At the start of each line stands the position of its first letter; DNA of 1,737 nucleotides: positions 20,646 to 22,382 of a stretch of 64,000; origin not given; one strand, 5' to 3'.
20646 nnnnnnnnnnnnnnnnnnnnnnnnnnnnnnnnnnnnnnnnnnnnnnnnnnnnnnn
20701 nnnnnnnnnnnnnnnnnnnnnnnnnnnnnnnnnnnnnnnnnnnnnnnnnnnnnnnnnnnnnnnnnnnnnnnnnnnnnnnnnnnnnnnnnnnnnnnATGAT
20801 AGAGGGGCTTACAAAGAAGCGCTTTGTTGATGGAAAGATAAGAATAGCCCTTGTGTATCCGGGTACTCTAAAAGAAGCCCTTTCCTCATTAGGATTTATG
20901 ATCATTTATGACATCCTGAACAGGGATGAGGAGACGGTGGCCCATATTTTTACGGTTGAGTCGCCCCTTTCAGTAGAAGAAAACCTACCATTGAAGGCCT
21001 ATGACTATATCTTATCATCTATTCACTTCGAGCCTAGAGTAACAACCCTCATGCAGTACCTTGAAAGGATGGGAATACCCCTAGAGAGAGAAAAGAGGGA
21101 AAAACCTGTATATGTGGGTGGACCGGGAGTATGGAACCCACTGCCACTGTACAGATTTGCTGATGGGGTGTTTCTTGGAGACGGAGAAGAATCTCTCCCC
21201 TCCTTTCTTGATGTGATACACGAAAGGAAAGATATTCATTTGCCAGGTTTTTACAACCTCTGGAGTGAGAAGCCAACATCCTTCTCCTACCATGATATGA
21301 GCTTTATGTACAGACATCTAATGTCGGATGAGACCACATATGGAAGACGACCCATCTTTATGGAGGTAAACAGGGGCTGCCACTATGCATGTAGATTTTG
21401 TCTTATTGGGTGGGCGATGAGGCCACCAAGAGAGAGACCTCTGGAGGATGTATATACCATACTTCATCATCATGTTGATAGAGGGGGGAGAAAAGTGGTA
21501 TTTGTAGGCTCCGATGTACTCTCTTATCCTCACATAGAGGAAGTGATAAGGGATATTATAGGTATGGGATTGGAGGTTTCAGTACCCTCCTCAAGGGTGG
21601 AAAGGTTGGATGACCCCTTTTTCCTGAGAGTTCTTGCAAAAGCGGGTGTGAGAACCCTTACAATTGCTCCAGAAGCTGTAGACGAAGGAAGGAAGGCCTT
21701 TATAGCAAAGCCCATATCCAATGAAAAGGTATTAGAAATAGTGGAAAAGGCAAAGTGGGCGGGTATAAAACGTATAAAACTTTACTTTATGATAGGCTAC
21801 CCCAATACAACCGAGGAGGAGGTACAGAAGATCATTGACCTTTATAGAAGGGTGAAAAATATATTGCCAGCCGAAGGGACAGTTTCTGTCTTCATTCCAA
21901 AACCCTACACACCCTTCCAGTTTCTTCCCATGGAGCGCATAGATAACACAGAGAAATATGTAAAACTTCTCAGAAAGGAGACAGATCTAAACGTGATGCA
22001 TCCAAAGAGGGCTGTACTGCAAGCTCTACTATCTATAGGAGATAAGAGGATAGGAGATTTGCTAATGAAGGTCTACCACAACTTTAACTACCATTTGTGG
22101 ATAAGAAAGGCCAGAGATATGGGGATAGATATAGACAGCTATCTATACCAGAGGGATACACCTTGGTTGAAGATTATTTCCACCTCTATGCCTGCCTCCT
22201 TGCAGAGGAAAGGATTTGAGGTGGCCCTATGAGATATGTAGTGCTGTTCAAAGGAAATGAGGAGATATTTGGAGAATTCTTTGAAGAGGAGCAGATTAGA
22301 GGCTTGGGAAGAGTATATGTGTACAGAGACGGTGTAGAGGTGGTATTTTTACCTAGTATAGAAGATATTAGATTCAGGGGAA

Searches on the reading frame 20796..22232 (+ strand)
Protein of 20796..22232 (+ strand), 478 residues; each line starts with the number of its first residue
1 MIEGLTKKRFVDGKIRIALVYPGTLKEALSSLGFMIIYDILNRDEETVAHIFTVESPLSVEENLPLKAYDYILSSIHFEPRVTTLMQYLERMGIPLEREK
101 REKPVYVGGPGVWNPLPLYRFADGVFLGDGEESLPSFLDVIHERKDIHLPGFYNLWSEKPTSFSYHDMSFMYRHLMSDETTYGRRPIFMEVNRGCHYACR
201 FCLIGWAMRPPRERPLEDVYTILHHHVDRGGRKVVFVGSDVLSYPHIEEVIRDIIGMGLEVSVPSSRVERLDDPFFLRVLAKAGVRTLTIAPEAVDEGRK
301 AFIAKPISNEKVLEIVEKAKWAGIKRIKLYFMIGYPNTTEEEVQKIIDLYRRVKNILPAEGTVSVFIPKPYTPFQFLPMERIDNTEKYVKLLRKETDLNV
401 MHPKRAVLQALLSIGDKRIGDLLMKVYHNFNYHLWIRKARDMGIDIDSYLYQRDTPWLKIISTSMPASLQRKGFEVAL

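Call 17: find_encoding_contigs(protein=window:20796-22232:+, flank=10000, max_places=2)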
Protein window:20796-22232:+ (478 aa): 3 contigs read that carry it; 2 places shown.
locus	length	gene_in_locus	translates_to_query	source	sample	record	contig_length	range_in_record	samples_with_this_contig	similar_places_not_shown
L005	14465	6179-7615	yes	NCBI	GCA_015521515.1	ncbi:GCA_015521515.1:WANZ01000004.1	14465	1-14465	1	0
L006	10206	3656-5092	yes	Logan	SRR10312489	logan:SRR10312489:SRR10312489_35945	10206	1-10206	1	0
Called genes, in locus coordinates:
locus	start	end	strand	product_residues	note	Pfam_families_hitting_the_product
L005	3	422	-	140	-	?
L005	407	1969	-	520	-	PF00437:T2SSE, PF01580:FtsK_SpoIIIE (faint)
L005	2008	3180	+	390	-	PF04894:Nre_N, PF04895:Nre_C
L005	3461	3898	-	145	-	-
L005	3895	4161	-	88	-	-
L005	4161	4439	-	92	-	-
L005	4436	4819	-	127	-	-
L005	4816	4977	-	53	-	-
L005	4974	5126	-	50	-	-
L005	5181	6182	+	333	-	PF21088:MS_channel_1st, PF00924:MS_channel_2nd, PF21082:MS_channel_3rd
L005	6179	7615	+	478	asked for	PF19864:Radical_SAM_N2, PF04055:Radical_SAM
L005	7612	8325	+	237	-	-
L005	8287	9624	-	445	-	PF01909:NTP_transf_2, PF09249:tRNA_NucTransf2, PF21133:CAA_C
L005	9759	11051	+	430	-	PF00437:T2SSE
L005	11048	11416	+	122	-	PF01877:RNA_binding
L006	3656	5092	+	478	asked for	PF19864:Radical_SAM_N2, PF04055:Radical_SAM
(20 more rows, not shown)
